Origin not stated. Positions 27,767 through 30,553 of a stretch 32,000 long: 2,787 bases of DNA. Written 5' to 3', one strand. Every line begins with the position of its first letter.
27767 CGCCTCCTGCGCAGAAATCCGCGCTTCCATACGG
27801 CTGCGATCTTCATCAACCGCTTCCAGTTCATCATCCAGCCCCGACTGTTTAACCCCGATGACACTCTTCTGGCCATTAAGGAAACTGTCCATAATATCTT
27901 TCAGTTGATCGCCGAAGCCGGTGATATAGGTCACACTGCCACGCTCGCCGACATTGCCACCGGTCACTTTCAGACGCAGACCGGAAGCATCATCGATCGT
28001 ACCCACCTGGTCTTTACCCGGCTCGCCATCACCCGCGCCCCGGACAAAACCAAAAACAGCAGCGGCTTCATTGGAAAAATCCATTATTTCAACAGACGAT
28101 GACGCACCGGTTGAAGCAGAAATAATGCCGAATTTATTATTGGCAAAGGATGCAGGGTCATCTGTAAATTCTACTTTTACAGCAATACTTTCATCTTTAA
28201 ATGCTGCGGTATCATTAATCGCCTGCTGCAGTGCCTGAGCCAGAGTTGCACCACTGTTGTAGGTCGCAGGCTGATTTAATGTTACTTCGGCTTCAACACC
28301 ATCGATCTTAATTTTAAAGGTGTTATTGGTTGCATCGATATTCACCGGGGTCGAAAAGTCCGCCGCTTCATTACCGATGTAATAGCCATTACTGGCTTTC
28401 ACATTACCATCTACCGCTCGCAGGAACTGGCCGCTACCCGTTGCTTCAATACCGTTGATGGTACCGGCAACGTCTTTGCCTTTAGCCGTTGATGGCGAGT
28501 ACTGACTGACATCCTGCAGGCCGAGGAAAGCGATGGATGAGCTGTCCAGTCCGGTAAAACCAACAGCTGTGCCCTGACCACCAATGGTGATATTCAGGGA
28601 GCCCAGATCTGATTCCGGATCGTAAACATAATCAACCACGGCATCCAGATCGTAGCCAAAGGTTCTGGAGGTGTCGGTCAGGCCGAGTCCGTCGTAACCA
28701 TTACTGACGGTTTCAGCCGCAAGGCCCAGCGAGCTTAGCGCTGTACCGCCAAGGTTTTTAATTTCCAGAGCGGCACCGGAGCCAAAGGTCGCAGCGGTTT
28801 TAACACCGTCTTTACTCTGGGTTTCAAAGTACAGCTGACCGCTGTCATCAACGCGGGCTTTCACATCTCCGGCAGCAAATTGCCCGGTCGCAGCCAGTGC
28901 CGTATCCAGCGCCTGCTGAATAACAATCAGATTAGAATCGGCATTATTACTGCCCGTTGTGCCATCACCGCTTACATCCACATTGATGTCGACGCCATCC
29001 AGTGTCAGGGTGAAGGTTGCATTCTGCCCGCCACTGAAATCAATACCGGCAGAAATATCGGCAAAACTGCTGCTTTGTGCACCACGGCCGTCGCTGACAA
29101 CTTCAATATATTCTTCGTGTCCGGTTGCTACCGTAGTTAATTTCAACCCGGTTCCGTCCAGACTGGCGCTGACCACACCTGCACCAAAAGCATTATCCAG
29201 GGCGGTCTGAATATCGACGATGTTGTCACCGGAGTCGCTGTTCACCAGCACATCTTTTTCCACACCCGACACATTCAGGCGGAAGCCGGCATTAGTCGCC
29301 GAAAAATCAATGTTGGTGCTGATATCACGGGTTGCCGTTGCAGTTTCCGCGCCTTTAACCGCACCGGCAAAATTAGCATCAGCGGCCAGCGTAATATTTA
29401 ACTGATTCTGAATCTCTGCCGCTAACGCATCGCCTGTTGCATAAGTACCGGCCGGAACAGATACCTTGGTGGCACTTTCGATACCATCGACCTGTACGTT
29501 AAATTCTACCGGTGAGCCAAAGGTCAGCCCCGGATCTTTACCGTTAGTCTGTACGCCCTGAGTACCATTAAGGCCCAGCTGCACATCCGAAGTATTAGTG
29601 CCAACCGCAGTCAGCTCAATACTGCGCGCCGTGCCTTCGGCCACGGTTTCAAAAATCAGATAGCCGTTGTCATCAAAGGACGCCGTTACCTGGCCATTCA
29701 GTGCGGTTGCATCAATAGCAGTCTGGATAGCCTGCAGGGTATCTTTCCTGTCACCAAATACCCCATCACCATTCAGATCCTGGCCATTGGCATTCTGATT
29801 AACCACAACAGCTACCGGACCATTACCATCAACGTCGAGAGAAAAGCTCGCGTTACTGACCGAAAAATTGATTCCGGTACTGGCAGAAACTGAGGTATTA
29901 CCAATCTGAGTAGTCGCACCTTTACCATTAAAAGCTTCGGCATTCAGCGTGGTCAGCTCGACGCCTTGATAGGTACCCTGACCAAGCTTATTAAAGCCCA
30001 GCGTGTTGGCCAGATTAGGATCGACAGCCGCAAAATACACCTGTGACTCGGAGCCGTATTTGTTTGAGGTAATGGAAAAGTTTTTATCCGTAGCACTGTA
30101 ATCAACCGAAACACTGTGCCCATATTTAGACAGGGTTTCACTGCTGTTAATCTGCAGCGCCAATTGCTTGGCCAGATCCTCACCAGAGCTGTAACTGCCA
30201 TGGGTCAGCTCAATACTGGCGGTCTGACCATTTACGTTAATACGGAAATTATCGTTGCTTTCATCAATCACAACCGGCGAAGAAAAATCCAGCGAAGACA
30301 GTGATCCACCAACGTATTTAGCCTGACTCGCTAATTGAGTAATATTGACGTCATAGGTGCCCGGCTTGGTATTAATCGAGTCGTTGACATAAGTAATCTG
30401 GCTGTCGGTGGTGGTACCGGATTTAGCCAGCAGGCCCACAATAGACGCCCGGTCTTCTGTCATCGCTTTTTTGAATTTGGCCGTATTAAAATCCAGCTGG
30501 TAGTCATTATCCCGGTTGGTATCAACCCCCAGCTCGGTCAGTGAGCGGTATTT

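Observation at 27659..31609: Giant (1316-aa) flagellar cap protein FliD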

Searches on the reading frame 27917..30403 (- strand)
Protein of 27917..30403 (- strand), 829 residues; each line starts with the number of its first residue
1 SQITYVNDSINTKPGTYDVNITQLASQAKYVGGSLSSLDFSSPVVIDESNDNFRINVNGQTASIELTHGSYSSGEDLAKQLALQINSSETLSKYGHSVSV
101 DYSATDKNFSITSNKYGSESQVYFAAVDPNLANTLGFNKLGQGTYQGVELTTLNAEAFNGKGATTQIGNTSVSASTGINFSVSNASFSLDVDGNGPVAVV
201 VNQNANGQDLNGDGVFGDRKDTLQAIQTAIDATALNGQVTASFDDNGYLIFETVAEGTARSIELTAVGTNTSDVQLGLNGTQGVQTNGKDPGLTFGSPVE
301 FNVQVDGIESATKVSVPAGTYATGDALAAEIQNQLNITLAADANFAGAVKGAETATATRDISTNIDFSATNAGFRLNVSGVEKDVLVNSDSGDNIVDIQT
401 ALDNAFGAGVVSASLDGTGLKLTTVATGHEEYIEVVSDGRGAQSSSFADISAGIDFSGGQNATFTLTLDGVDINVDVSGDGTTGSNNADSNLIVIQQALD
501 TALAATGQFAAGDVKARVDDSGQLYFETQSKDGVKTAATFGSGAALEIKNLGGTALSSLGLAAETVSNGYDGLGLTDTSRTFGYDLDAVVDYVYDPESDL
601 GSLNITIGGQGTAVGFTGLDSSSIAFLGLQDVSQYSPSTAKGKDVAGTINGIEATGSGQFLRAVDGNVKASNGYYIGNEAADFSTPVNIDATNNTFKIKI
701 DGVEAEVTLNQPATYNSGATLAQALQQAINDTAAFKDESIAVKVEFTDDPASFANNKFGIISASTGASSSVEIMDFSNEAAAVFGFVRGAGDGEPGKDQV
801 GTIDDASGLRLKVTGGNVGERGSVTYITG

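Call 27: search_protein_representatives(protein=window:27917-30403:-)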
Query: 829 residues. Proteins with E-value up to 0.001 (for the whole library): 353; up to 1e-10: 159; up to 1e-30: 42. The best 150 are listed.
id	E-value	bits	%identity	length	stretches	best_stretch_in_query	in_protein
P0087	0.0e+00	1043.0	62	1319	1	1-829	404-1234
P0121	8.1e-261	884.3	54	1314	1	1-829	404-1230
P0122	8.1e-208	709.0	49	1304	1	1-829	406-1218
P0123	2.2e-198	677.9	49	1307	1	1-829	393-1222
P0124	3.0e-164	565.0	69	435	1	109-542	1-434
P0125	3.1e-145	502.1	44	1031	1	1-829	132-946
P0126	1.6e-135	470.0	47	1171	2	291-829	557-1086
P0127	4.7e-132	458.5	42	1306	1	3-829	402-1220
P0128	1.1e-118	414.3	41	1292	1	1-829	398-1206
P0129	1.8e-115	403.7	39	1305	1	1-829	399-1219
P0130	1.1e-114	401.1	38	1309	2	2-829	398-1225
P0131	1.6e-91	324.5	56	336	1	199-521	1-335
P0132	2.2e-82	294.3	58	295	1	259-532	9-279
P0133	1.4e-77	278.4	36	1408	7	538-829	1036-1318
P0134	9.7e-67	242.6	46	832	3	640-829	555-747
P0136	2.2e-64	234.8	37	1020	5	538-829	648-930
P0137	5.1e-60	220.4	46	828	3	639-829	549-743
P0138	2.8e-57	211.3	35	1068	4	589-829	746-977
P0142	3.6e-51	191.1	37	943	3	641-829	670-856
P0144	3.6e-49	184.5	41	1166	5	297-662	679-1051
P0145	2.2e-46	175.3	35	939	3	2-183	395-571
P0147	3.2e-44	168.1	37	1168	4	295-667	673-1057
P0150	5.1e-41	157.5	40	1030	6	3-146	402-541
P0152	4.0e-37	144.7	36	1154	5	2-144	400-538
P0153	1.1e-34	136.6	38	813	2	640-829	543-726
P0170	6.8e-26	107.5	37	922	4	2-138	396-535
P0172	3.1e-25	105.4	34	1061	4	10-126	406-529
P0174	3.9e-24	101.7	32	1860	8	27-164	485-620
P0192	9.2e-19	84.0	40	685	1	3-223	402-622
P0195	1.3e-18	83.5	36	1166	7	41-163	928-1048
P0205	1.7e-16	76.5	35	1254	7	4-138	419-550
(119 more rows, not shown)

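Call 29: search_protein_families(library=pfam, proteins=[P0174, P0133, P0205, P0126, P0144, P0136, P0138, P0134], max_evalue=0.01)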
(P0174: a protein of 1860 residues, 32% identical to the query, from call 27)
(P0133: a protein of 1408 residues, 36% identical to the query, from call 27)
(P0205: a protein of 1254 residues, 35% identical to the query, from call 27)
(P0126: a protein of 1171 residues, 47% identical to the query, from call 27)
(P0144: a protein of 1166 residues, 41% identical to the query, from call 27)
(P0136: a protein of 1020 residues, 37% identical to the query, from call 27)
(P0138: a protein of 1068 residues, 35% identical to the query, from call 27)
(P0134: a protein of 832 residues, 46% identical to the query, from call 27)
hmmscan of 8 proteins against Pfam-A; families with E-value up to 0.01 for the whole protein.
P0174 (1860 aa): 2 families
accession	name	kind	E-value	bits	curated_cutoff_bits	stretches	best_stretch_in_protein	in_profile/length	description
PF07195.17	FliD_C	-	3.8e-29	102.2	25.4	2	256-431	1-168/236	Flagellar hook-associated protein 2 C-terminus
PF02465.23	FliD_N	-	6e-13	49.7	24.8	1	23-122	2-97/97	Flagellar hook-associated protein 2 N-terminus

P0133 (1408 aa): 4 families
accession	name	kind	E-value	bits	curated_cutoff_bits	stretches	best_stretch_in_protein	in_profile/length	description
PF07195.17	FliD_C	-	9.1e-42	143.5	25.4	2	466-627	1-165/236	Flagellar hook-associated protein 2 C-terminus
PF02465.23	FliD_N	-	4.3e-23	82.2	24.8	1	11-108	1-97/97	Flagellar hook-associated protein 2 N-terminus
PF07196.18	Flagellin_IN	-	5.1e-05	23.8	22.7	1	154-197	13-54/55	Flagellin hook IN motif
PF17996.7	CE2_N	-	7.5e-05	23.2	27.9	0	854-901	12-62/108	Carbohydrate esterase 2 N-terminal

P0205 (1254 aa): 2 families
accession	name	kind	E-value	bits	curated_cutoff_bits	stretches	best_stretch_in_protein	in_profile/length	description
PF07195.17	FliD_C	-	3.9e-42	144.8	25.4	2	212-370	1-165/236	Flagellar hook-associated protein 2 C-terminus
PF02465.23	FliD_N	-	7.1e-23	81.5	24.8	1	11-108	1-97/97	Flagellar hook-associated protein 2 N-terminus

P0126 (1171 aa): 3 families
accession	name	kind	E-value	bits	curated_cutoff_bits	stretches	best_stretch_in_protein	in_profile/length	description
PF07195.17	FliD_C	-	9.6e-38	130.4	25.4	2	240-414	1-181/236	Flagellar hook-associated protein 2 C-terminus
PF02465.23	FliD_N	-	9.4e-23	81.1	24.8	1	11-108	1-97/97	Flagellar hook-associated protein 2 N-terminus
PF07196.18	Flagellin_IN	-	4.1e-06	27.3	22.7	1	162-197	20-54/55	Flagellin hook IN motif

P0144 (1166 aa): 2 families
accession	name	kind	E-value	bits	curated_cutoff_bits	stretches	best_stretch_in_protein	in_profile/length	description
PF07195.17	FliD_C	-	1.2e-40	139.8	25.4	2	241-445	1-199/236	Flagellar hook-associated protein 2 C-terminus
PF02465.23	FliD_N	-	2.3e-19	70.3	24.8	1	12-108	2-97/97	Flagellar hook-associated protein 2 N-terminus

P0136 (1020 aa): 1 family
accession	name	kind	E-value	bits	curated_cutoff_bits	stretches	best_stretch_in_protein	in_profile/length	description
PF07195.17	FliD_C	-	1.6e-40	139.4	25.4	2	78-240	1-166/236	Flagellar hook-associated protein 2 C-terminus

P0138 (1068 aa): 2 families
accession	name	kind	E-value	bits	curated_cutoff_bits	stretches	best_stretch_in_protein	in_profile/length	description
PF07195.17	FliD_C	-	6.9e-40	137.4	25.4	2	356-515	1-163/236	Flagellar hook-associated protein 2 C-terminus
PF02465.23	FliD_N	-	2.3e-25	89.5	24.8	1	11-108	1-97/97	Flagellar hook-associated protein 2 N-terminus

P0134 (832 aa): 2 families
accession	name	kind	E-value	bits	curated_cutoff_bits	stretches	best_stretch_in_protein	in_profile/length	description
PF07195.17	FliD_C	-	7.8e-41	140.5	25.4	2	242-400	1-166/236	Flagellar hook-associated protein 2 C-terminus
PF02465.23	FliD_N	-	3.4e-20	72.9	24.8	1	11-108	1-97/97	Flagellar hook-associated protein 2 N-terminus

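Call 30: list_cluster_members(proteins=[P0174, P0133, P0205, P0126, P0144, P0138, P0134, P0121, P0127, P0130])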
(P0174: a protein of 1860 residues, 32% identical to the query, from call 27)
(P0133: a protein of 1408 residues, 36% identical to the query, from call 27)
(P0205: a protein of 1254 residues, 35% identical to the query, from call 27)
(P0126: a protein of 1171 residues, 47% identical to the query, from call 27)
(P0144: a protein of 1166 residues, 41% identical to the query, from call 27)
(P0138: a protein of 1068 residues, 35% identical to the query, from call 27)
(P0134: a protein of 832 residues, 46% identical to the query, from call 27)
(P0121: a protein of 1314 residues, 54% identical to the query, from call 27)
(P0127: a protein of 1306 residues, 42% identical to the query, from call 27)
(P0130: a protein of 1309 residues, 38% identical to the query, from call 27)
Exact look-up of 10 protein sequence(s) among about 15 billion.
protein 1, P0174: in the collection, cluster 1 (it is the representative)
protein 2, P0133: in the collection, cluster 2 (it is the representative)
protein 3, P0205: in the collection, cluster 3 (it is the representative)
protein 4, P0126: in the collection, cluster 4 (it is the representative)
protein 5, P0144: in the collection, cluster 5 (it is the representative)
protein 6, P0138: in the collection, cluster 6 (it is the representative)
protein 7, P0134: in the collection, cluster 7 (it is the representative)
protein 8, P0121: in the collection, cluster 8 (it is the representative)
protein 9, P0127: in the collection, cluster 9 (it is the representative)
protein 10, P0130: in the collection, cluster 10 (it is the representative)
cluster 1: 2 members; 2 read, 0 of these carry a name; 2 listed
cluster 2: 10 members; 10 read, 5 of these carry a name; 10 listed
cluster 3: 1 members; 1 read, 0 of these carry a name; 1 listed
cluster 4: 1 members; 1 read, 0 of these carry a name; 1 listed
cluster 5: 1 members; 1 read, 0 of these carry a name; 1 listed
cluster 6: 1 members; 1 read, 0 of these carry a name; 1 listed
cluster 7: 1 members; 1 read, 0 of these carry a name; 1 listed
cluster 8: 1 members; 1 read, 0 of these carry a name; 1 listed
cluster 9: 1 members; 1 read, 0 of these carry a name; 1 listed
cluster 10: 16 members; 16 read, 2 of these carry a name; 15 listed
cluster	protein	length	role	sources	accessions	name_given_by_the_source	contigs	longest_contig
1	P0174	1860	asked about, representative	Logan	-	-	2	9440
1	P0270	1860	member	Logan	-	-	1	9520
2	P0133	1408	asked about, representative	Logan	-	-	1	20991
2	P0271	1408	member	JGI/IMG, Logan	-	flagellar capping protein FliD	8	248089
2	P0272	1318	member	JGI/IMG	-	flagellar capping protein FliD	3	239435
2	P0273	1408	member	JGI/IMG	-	flagellar capping protein FliD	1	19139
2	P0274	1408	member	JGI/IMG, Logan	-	flagellar capping protein FliD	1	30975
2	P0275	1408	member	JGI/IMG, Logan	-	flagellar capping protein FliD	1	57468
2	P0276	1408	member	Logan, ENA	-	-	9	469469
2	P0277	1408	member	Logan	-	-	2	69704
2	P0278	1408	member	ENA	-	-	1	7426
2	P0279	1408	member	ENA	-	-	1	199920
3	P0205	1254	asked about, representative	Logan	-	-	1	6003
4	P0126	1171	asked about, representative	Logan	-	-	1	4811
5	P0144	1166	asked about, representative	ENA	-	-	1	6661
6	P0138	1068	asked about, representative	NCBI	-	-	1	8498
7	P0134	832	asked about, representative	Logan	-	-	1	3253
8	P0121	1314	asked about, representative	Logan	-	-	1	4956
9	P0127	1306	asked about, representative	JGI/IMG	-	-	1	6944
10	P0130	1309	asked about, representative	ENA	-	-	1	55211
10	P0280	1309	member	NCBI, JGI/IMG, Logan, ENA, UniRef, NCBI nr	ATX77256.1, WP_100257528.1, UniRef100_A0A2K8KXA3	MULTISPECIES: flagellar filament capping protein FliD [Reinekea] | flagellar hook-associated protein 2 | Filament cap protein n=1 Tax=Reinekea forsetii TaxID=1336806 RepID=A0A2K8KXA3_9GAMM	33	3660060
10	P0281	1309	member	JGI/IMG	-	flagellar capping protein FliD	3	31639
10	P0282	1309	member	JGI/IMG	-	-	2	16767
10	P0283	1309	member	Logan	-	-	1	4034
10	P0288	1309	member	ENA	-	-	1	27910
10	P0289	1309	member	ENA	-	-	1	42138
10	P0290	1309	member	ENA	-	-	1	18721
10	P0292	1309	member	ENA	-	-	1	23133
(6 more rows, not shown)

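Call 31: predict_structure(alignment_id=A1)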
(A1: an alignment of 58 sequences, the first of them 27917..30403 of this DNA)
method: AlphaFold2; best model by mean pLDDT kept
length: 829 residues; sequences in the alignment: 58
mean_pLDDT: 90.1   pTM: 0.70
mean pLDDT of the five models: 90.1, 89.2, 88.1, 87.5, 87.1
residues with pLDDT >= 90: 549; 70-90: 256; 50-70: 21; < 50: 3
segments of 3 or more residues with pLDDT < 50: none
pLDDT, mean of each block of 10 residues (from residue 1): 52 78 91 90 87 96 93 94 96 95 96 95 93 92 89 84 90 90 92 94 93 91 96 95 90 92 93 90 88 91 96 95 95 97 93 94 91 92 93 96 95 96 93 92 93 86 94 94 84 94 94 91 92 90 94 92 94 88 94 88 93 92 86 87 89 86 76 90 84 93 93 87 95 93 87 83 90 90 88 79 74 79 69
secondary structure, 60 per line:
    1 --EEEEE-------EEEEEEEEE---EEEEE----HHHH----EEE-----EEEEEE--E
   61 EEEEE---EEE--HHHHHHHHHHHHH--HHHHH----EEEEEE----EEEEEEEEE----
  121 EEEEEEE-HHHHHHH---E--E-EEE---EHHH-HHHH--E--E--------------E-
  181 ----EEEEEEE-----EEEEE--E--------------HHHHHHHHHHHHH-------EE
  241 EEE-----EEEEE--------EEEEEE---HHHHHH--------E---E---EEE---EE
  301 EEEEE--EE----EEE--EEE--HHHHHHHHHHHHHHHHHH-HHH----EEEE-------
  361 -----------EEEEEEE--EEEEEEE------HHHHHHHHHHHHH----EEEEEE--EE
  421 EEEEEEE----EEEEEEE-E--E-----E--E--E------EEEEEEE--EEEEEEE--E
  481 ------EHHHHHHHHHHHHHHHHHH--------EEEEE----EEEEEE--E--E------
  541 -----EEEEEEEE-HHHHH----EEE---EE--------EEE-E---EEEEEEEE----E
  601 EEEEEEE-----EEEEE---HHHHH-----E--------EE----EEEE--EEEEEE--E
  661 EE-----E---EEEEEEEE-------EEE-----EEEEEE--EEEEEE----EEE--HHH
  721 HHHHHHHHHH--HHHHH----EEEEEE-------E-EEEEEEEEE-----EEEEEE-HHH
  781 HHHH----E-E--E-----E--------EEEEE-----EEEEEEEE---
elements in order (helices of 4 or more, strands of 3 or more residues): E3-7 E15-23 E27-31 H36-39 E44-46 E52-57 E60-65 E69-71 H74-86 H89-93 E98-103 E108-116 E121-127 H129-135 E144-146 H155-158 E185-191 E197-201 H219-231 E239-243 E249-253 E262-267 H271-276 E293-295 E299-305 E314-316 E319-321 H324-341 E350-353 E372-378 E381-387 H394-406 E411-416 E419-427 E432-438 E462-468 E471-477 H488-505 E514-518 E523-528 E546-553 H555-559 E564-566 E580-582 E588-595 E600-607 E613-617 H621-625 E646-649 E652-657 E660-662 E672-679 E687-689 E695-700 E703-708 E713-715 H718-730 H733-737 E742-747 E757-765 E771-776 H778-784 E809-813 E819-826

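Call 33: fold_search(model_id=the predicted structure, library=pdb)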
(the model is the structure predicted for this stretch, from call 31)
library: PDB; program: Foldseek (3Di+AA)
matches with E <= 10: 388; with E <= 0.001: 7
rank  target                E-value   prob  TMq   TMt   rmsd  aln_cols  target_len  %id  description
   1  6iwy                  3.2e-08  1.00  0.16  0.30  24.3       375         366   14  Crystal structure of the flagellar cap protein FliD from Helicobacter pylori (released 2019-05-22)
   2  9gsx_Y                1.6e-05  0.94  0.12  0.15  37.3       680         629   12  Campylobacter hook-filament junction-cap complex (released 2025-04-09)
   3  9gsx_Z                1.7e-04  0.85  0.12  0.15  31.9       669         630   12  Campylobacter hook-filament junction-cap complex (released 2025-04-09)
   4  4p99_A                2.6e-04  0.25  0.08  0.12  47.1       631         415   10  Ca2+-stabilized adhesin helps an Antarctic bacterium reach out and bind ice (released 2014-06-18)
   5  9gsx_X                4.3e-04  0.69  0.12  0.15  31.5       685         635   12  Campylobacter hook-filament junction-cap complex (released 2025-04-09)
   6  9gsx_W                7.3e-04  0.38  0.09  0.11  27.2       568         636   11  Campylobacter hook-filament junction-cap complex (released 2025-04-09)
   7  9d93_Md               9.5e-04  0.15  0.08  0.09  33.1       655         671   11  Mycobacteriophage Bxb1 tail tip - Composite map and model (released 2024-09-25)
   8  6sih_A                1.8e-03  1.00  0.11  0.18   4.9       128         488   18  Structure of bacterial flagellar capping protein FliD (released 2020-05-27)
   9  8erm_A                1.8e-03  0.44  0.06  0.19  19.7       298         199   12  Crystal structure of FliC D2/D3 domains from Pseudomonas aeruginosa PAO1 (released 2023-05-17)
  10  9gsx_a                1.8e-03  0.44  0.11  0.14  32.7       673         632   12  Campylobacter hook-filament junction-cap complex (released 2025-04-09)
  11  8erm_B                2.2e-03  0.66  0.08  0.23  19.3       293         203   12  Crystal structure of FliC D2/D3 domains from Pseudomonas aeruginosa PAO1 (released 2023-05-17)
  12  7k0x_C                2.8e-03  0.21  0.08  0.14  23.5       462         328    9  Marsupial T cell receptor Spl_145 (released 2021-03-24)
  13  7kh1_A6               3.0e-03  1.00  0.11  0.17   9.4       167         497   22  Baseplate Complex for Myoviridae Phage XM1 (released 2021-10-27)
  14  9gnz_U                7.2e-03  0.95  0.11  0.18   9.3       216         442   14  Salmonella cap-filament complex (released 2025-04-09)
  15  5xlj                  8.9e-03  1.00  0.12  0.43   5.2       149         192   15  Crystal structure of the flagellar cap protein flid D2-D3 domains from serratia marcescens in Space group P432 (released 2017-06-14)
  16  9gsx_B                9.9e-03  0.13  0.09  0.09  31.5       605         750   10  Campylobacter hook-filament junction-cap complex (released 2025-04-09)
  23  9gsx_A                1.7e-02  0.06  0.05  0.06  32.2       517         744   11  Campylobacter hook-filament junction-cap complex (released 2025-04-09)
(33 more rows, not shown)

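Call 39: find_encoding_contigs(protein=P0174, flank=10000, max_places=2)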
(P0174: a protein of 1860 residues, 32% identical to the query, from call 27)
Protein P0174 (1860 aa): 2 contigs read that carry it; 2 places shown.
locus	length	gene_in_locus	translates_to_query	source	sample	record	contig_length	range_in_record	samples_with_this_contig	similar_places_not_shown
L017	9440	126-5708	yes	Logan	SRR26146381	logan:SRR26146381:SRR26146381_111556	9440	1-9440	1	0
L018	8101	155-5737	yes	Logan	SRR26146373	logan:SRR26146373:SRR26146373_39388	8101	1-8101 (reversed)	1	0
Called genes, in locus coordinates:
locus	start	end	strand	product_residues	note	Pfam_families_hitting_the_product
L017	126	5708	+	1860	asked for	PF02465:FliD_N, PF07195:FliD_C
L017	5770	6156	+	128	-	PF02561:FliS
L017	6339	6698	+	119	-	-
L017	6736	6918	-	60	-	-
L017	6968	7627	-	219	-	-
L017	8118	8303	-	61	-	-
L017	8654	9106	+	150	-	-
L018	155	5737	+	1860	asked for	PF02465:FliD_N, PF07195:FliD_C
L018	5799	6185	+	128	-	PF02561:FliS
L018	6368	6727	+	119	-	-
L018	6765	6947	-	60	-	-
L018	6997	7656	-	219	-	-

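Call 40: find_encoding_contigs(protein=P0133, flank=10000, max_places=2)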
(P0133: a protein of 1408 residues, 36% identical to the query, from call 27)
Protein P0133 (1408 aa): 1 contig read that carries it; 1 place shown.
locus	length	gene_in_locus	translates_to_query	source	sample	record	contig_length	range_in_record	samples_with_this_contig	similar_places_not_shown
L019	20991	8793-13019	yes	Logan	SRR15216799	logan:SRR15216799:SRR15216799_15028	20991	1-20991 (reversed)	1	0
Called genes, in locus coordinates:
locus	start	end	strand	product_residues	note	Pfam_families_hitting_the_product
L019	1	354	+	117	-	?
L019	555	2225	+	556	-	PF00072:Response_reg, PF13174:TPR_6 (faint), PF13428:TPR_14 (faint), PF00515:TPR_1 (faint), PF07719:TPR_2 (faint), PF12895:ANAPC3 (faint), PF13414:TPR_11 (faint), PF14559:TPR_19 (weak), +5 more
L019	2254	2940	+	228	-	PF02518:HATPase_c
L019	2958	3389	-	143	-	PF04828:GFA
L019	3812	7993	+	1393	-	PF00669:Flagellin_N, PF00700:Flagellin_C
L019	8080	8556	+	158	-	PF03646:FlaG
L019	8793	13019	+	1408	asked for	PF02465:FliD_N, PF07195:FliD_C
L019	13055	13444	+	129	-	PF02561:FliS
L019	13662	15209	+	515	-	PF06490:FleQ, PF00158:Sigma54_activat, PF13191:AAA_16 (faint), PF14532:Sigma54_activ_2, PF07728:AAA_5 (weak), PF25601:AAA_lid_14, PF18024:HTH_50 (faint), PF02954:HTH_8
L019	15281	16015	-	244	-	PF11306:DUF3108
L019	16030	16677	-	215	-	PF00551:Formyl_trans_N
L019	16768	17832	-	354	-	PF00586:AIRS, PF02769:AIRS_C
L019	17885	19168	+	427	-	PF09839:DUF2066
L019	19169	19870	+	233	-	PF00308:Bac_DnaA, PF22688:Hda_lid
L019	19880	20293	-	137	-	PF09842:DUF2069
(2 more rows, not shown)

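Call 41: find_encoding_contigs(protein=P0138, flank=8000, max_places=1)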
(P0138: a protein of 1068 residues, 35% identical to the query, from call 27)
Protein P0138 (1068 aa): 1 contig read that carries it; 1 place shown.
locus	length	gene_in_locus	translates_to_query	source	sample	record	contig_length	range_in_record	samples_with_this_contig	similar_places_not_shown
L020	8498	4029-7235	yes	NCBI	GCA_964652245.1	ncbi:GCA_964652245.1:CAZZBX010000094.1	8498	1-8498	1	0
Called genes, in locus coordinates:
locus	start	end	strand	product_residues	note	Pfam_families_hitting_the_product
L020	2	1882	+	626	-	?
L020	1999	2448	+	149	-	PF03646:FlaG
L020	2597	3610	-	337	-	-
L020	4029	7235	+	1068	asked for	PF02465:FliD_N, PF07195:FliD_C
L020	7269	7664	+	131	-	PF02561:FliS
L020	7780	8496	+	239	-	?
